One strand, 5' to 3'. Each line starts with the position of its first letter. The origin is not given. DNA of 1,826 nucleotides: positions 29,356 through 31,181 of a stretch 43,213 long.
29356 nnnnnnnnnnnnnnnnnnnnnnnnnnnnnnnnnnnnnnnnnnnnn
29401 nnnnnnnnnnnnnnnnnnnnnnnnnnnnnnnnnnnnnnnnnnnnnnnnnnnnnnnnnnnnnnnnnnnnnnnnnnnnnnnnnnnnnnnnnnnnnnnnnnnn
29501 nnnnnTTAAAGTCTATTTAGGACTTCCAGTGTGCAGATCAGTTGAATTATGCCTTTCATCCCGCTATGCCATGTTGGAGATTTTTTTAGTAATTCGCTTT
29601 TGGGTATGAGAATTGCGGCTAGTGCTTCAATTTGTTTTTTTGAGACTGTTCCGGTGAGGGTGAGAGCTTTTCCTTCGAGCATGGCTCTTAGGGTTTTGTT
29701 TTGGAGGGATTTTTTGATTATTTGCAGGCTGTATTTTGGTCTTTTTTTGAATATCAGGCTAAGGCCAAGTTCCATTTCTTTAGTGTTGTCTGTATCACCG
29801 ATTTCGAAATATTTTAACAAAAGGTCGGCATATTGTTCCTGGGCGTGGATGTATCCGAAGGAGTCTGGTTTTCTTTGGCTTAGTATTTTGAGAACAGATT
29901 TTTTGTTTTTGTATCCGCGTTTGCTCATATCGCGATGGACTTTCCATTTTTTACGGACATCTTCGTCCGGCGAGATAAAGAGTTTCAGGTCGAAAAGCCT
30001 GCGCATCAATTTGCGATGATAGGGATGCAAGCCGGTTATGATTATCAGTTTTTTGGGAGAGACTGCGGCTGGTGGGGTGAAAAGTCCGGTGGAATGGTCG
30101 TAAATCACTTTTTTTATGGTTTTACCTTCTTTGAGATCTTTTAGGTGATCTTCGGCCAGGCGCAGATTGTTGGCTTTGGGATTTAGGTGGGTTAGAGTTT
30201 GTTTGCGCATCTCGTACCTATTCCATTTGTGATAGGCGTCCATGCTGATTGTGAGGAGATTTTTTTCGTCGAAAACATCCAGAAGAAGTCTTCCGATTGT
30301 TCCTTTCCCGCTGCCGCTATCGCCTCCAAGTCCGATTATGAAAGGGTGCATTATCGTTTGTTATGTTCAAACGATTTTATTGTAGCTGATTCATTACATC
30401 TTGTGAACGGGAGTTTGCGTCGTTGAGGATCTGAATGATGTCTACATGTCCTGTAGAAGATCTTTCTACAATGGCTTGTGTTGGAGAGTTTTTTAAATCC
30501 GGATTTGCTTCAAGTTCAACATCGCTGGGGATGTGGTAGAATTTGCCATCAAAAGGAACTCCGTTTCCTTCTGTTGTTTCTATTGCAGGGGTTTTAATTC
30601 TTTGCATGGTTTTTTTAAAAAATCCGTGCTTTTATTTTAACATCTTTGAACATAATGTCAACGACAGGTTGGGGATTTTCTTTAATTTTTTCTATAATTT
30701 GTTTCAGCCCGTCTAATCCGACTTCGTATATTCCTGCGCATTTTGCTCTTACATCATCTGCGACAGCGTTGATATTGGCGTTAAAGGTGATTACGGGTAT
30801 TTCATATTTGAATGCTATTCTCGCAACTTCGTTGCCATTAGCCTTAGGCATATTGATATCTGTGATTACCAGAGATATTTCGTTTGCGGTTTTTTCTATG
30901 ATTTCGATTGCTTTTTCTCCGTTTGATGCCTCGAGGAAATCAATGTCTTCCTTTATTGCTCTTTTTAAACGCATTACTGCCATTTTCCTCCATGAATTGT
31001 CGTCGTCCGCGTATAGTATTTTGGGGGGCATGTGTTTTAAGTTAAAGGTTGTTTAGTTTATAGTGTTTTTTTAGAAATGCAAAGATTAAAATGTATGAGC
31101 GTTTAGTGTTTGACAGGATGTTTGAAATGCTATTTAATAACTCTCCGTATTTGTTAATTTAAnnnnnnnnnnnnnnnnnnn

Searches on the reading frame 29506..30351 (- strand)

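Call 3: search_protein_families(library=pfam, proteins=[window:29506-30351:-], max_evalue=1)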
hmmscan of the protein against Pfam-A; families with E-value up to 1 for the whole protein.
window:29506-30351:- (281 aa): 7 families
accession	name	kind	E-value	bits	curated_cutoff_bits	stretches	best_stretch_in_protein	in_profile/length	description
PF00485.24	PRK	-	9e-39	133.8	22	1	5-181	1-189/196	Phosphoribulokinase / Uridine kinase family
PF06414.18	Zeta_toxin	-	0.0034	17.3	22.3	1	2-42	15-56/199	Zeta toxin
PF07931.18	CPT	-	0.012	15.8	22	1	5-50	3-47/172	Chloramphenicol phosphotransferase-like protein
PF19263.5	DUF5906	-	0.038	15.1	27.6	1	9-73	2-72/114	Family of unknown function (DUF5906)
PF24309.1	IMEF_Flp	-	0.059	13.7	27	1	116-160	90-134/135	IMEF cargo Flp protein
PF13238.12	AAA_18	-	0.068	14.1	29.4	1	6-90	1-84/128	AAA domain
PF13401.12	AAA_22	-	0.15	12.9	27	1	8-73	10-65/130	AAA domain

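Call 4: search_protein_families(library=ncbifam, proteins=[window:29506-30351:-], max_evalue=1)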
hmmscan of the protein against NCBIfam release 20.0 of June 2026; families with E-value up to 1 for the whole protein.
window:29506-30351:- (281 aa): 10 families
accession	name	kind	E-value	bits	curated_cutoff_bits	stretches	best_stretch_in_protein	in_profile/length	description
NF005655.0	PRK07429.1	subfamily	5.9e-66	222.8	236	1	3-259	8-276/326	phosphoribulokinase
TIGR00235.1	udk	equivalog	4.6e-27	95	220.3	1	4-179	7-185/207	uridine kinase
NF004018.0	PRK05480.1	equivalog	3e-26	92.2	180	1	2-180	5-186/210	uridine kinase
NF011997.0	PRK15453.1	equivalog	1.1e-10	41.4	362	1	3-189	6-215/290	phosphoribulokinase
NF006743.0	PRK09270.1-2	equivalog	0.00013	21.1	227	1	5-45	30-70/217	nucleoside/nucleotide kinase family protein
NF006746.0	PRK09270.1-5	subfamily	0.00024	20.1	250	1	4-157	22-184/210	nucleoside/nucleotide kinase family protein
TIGR00554.2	panK_bact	equivalog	0.00049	19.5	235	1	2-142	81-239/310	type I pantothenate kinase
NF005115.0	PRK06547.1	equivalog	0.0048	16.3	173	1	5-142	17-140/172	hypothetical protein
TIGR04536.1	geobac_encap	equivalog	0.027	14.4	100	1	119-163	98-142/194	IMEF encapsulin system ferritin-like cargo protein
NF006744.0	PRK09270.1-3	equivalog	0.065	12.7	281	1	4-179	24-208/213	nucleoside/nucleotide kinase family protein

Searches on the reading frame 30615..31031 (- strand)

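Call 3: search_protein_families(library=pfam, proteins=[window:30615-31031:-], max_evalue=1)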
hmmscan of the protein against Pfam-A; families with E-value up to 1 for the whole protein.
window:30615-31031:- (138 aa): 3 families
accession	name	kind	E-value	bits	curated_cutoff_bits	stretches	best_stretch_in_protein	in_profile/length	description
PF00072.30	Response_reg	-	1.3e-09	38.6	30.2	1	5-100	1-92/111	Response regulator receiver domain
PF05768.20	Glrx-like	-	0.022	15.5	26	1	39-85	14-57/77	Glutaredoxin-like domain (DUF836)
PF17035.10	BET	-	0.11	13.1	24.5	1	23-51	7-35/64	Bromodomain extra-terminal - transcription regulation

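Call 4: search_protein_families(library=ncbifam, proteins=[window:30615-31031:-], max_evalue=1)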
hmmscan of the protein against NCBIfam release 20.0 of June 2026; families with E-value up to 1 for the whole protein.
window:30615-31031:- (138 aa): 50 families (the best 25 are shown)
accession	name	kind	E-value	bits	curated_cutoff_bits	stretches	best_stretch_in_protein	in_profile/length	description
NF033120.0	vanR_FM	exception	2.6e-10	40.4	460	1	5-88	6-85/231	vancomycin resistance response regulator transcription factor, VanR-F/VanR-M family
NF046026.1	HisKinCckACaul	equivalog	8.1e-10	37.4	1000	1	4-81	560-636/678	cell cycle histidine kinase CckA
NF046022.1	RespRegCpdRBruc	equivalog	3e-09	36.9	180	1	4-90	3-85/120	cell cycle two-component system response regulator CpdR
NF041945.1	LuxN_Vibrio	equivalog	1.7e-08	33.1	1550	1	3-83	721-798/839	quorum-sensing autoinducer 1 sensor kinase/phosphatase LuxN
NF045944.1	ResRegRpaBCyano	equivalog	1.8e-08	34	330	1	7-95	2-85/229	response regulator transcription factor RpaB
NF012227.0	AdeR_RR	equivalog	6.1e-08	32.4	340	1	27-88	33-93/239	efflux system response regulator transcription factor AdeR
NF049963.1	RespRegFlgRCampy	domain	9.5e-08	31.3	750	1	30-97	23-91/429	fla regulon two-component system response regulator FlgR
NF007969.0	PRK10693.1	equivalog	8.1e-07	28.4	329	1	4-117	9-117/337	two-component system response regulator RssB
NF040534.1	resp_reg_YycF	equivalog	9.5e-07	28.3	340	1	4-88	2-82/231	response regulator YycF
NF007135.0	PRK09581.1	equivalog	3.5e-06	26.1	474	1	2-94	2-92/457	PleD family two-component system response regulator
NF053512.1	nitric_RR_NosR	exception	5.4e-06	25.7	400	1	19-69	11-60/422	response regulator c-di-GMP phosphodiesterase, NosR family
NF008199.0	PRK10955.1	equivalog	9.9e-06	25.6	341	1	4-86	3-80/232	envelope stress response regulator transcription factor CpxR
NF040689.1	MtrAB_MtrA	equivalog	1.1e-05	24.9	300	1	5-94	1-85/219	MtrAB system response regulator MtrA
NF001965.0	PRK00742.1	subfamily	1.7e-05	24.2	293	1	4-91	5-90/357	chemotaxis-specific protein-glutamate methyltransferase CheB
NF011695.0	PRK15115.1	equivalog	1.7e-05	23.8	763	1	3-125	7-130/445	two-component system response regulator GlrR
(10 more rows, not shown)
